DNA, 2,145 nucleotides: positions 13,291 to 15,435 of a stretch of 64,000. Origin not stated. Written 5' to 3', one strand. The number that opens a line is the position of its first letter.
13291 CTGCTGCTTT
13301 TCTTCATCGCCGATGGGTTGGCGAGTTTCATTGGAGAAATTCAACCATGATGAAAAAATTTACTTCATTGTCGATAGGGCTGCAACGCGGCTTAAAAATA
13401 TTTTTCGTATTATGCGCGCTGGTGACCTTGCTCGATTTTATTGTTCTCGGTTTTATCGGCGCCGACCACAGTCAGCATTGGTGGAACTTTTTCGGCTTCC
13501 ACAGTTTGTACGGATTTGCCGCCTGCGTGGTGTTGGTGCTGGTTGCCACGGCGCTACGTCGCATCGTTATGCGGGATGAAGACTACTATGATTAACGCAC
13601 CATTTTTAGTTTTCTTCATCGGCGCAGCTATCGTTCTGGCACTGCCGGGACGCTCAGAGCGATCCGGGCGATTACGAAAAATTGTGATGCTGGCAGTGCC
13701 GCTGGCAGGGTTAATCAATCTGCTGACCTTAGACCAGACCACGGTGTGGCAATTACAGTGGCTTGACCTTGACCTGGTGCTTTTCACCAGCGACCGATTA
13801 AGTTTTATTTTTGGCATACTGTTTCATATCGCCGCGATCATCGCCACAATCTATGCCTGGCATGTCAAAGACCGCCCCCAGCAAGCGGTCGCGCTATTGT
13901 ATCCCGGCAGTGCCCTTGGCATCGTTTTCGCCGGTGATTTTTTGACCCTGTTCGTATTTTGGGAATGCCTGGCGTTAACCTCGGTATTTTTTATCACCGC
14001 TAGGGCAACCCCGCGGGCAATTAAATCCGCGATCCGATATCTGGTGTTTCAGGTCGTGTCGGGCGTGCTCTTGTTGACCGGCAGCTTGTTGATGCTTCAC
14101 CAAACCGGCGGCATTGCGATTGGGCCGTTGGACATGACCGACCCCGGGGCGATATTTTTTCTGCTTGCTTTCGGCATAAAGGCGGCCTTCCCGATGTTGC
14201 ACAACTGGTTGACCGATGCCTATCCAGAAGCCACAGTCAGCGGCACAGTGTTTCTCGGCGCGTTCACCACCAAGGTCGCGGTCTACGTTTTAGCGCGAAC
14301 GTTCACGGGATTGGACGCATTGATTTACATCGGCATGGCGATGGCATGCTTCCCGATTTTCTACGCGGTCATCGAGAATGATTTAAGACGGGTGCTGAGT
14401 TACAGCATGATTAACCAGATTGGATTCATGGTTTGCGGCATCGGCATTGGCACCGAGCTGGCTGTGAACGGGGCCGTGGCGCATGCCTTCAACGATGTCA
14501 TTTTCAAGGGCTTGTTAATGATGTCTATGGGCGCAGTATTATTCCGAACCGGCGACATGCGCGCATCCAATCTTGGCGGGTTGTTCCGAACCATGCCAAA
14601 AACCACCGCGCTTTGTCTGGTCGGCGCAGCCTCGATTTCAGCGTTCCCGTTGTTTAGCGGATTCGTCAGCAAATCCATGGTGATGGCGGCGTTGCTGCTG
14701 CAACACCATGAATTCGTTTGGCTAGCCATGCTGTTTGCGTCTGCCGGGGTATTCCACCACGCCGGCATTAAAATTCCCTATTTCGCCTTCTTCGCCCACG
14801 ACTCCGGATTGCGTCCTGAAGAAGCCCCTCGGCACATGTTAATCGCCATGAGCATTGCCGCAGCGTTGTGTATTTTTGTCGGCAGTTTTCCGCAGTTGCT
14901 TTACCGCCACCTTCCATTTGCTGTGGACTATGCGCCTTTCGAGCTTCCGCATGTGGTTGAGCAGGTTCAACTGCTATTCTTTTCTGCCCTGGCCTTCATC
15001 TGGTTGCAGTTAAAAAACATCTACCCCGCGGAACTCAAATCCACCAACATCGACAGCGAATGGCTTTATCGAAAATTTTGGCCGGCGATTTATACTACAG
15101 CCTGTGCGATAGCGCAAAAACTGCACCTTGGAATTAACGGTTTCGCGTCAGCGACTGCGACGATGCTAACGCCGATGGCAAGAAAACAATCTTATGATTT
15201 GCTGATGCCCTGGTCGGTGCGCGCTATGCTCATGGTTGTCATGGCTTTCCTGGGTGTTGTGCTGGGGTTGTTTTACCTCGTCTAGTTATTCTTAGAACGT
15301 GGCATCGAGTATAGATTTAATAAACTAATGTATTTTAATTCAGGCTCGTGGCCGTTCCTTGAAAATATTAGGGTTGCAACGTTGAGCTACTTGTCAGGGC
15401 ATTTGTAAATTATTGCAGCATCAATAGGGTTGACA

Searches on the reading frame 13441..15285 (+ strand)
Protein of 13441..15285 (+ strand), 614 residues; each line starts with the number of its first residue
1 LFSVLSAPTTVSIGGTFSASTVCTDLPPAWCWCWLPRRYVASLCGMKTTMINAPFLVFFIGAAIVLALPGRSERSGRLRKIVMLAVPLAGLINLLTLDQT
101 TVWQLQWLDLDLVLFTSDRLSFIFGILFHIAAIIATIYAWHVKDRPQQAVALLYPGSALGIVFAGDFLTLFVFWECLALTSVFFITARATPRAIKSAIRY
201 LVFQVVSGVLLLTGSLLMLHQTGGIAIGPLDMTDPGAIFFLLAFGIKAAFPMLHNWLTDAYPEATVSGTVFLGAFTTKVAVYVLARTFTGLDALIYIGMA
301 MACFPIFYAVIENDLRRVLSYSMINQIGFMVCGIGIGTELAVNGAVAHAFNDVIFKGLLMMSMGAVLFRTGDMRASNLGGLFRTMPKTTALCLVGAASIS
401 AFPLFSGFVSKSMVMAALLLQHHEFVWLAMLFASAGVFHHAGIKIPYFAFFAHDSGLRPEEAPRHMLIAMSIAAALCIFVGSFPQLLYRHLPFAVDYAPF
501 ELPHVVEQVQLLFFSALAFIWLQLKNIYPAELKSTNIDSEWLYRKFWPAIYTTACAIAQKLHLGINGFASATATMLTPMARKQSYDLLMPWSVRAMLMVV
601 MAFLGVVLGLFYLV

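Call 5: search_protein_families(library=pfam, proteins=[window:13441-15285:+], max_evalue=0.01)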
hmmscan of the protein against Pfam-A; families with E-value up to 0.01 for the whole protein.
window:13441-15285:+ (614 aa): 1 family
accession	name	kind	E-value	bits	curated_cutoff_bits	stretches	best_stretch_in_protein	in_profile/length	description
PF00361.26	Proton_antipo_M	-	4e-37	128.4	21.5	1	164-434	1-291/294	NADH:quinone oxidoreductase/Mrp antiporter, TM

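Call 6: search_protein_families(library=ncbifam, proteins=[window:13441-15285:+], max_evalue=0.01)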
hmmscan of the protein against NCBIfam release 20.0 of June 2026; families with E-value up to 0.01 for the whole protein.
window:13441-15285:+ (614 aa): 67 families (the best 25 are shown)
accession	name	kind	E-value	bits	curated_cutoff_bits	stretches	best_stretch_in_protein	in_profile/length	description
NF009310.0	PRK12668.1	equivalog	6.7e-198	659.2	564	1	48-577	3-524/584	Na(+)/H(+) antiporter subunit D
NF009307.0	PRK12664.1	equivalog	1.7e-56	192.2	417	1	89-560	8-468/527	putative monovalent cation/H+ antiporter subunit D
NF006419.0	PRK08668.1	equivalog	2.5e-53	181.8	617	1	54-489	7-472/613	NADH dehydrogenase subunit M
NF006418.0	PRK08667.1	equivalog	1e-45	156.4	794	1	53-526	8-524/644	hydrogenase membrane subunit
NF005086.0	PRK06521.1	equivalog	3.2e-43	148.1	667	1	61-491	18-499/669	hydrogenase 4 subunit B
NF004920.0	PRK06277.1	equivalog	1.7e-41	142.6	578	1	114-490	67-467/478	energy conserving hydrogenase EhbF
NF009306.0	PRK12663.1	equivalog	3.3e-41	141.6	542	1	51-489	6-472/498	Na+/H+ antiporter subunit D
NF006240.0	PRK08376.1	subfamily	2.5e-40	138.9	662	1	113-491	84-499/521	putative monovalent cation/H+ antiporter subunit D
NF009290.0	PRK12650.1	equivalog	5.5e-37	127.2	980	1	99-497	54-485/966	DUF4040 family protein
NF005818.0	PRK07691.1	equivalog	6.9e-37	127.6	586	1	49-490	4-475/496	Na+/H+ antiporter subunit D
NF006241.0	PRK08377.1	equivalog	3.5e-36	125.3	645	1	120-489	79-468/494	NADH dehydrogenase subunit N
NF009308.0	PRK12665.1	equivalog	4.9e-36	124.3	585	1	48-428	6-414/531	Na+/H+ antiporter subunit D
NF009288.0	PRK12648.1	equivalog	1.1e-34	119.7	1104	1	57-488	9-475/954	monovalent cation/H+ antiporter subunit A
TIGR01972.1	NDH_I_M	subfamily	2.2e-34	118.9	263.8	1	59-433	9-415/486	NADH-quinone oxidoreductase subunit M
NF009287.0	PRK12647.1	equivalog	1.2e-32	113.4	937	1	88-491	43-474/773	putative monovalent cation/H+ antiporter subunit A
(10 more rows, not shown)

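Call 7: find_related_loci(query=window:13582-15285:+, collection=genome_contigs, flank=10000)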
Query window:13582-15285:+ (567 aa) in genome_contigs; peptide patterns used: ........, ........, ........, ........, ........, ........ (x = any residue, [..] = any of these).
599 stretches matched a pattern (row limit reached: there are more); 586 encode a relative of the query (tblastn E <= 1e-3); the best 80 are kept; 80 distinct loci.
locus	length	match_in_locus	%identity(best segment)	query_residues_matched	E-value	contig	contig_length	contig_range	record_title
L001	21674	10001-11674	80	3-566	0e+0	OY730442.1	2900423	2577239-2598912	MAG: Arenicellales bacterium isolate a2271f91-884a-4664-afb6-7c1ea3e8873e genome assembly, chromosome: 1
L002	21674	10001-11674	77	3-566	0e+0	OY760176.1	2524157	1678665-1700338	MAG: Arenicellales bacterium isolate 651961eb-ab73-42ae-b734-39a1bf63a7e4 genome assembly, chromosome: 1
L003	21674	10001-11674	75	3-566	0e+0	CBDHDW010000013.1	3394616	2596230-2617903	MAG: Candidatus Poriferihabitaceae bacterium isolate 67226578-6d30-497a-b66e-a77e508eb20a genome assembly, contig: chrom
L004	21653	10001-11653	74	3-559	0e+0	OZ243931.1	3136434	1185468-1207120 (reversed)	MAG: Candidatus Poriferihabitaceae bacterium isolate 6b5ba4f5-bc53-488e-9774-1628661a43f4 genome assembly, chromosome: 1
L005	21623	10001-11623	76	3-549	0e+0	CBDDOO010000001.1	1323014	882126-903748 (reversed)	MAG: Arenicellales bacterium isolate a29debac-1c8f-4757-9535-86e5a3768f11 genome assembly, contig: contig_1, whole genom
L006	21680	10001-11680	73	1-566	0e+0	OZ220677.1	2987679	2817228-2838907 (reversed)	MAG: Arenicellales bacterium isolate e4234053-763e-428e-8938-38a587063467 genome assembly, chromosome: 1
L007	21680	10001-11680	74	1-566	0e+0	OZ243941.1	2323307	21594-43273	MAG: Candidatus Poriferihabitaceae bacterium isolate 39e65027-350b-404d-9bbf-9fbc4c2fdd17 genome assembly, chromosome: 1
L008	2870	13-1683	59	7-566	0e+0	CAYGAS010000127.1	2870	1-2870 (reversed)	MAG TPA_asm: uncultured Nitrospiraceae bacterium isolate ERP108616_co1_40 genome assembly, contig: k119_212610, whole ge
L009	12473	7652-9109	65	7-498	0e+0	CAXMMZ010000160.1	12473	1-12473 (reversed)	MAG: Arenicellales bacterium isolate 07C-BC-St02_bin.14.orig genome assembly, contig: k141_4503421, whole genome shotgun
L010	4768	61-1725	60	7-564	0e+0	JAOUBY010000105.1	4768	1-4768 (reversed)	MAG: Gammaproteobacteria bacterium isolate 24_May_SF_Bin18 24_May_SF_Bin18_scaffold_3435_c1, whole genome shotgun sequen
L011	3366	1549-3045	63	1-503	0e+0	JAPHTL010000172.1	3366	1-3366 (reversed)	MAG: Rhodospirillales bacterium isolate N1M-Bin_3 c_000000082215, whole genome shotgun sequence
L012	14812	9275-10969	56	7-567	0e+0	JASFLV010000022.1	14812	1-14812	MAG: Thioalkalispiraceae bacterium isolate D0817M20remetaG_Bin_170 D0817M20remetaG_FD_scaffold_529_c1, whole genome shot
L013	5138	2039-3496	64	7-498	0e+0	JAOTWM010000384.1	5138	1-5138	MAG: Gammaproteobacteria bacterium isolate 13_May_SF_Bin80 13_May_SF_Bin80_scaffold_16546_c1, whole genome shotgun seque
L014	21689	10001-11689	57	7-561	0e+0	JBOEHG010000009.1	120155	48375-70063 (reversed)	MAG: Cellvibrionaceae bacterium isolate PBSgam10 PBS13d_contig_600, whole genome shotgun sequence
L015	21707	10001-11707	56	7-567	0e+0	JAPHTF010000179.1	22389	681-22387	MAG: Gammaproteobacteria bacterium isolate N1M-Bin_14 c_000000734394, whole genome shotgun sequence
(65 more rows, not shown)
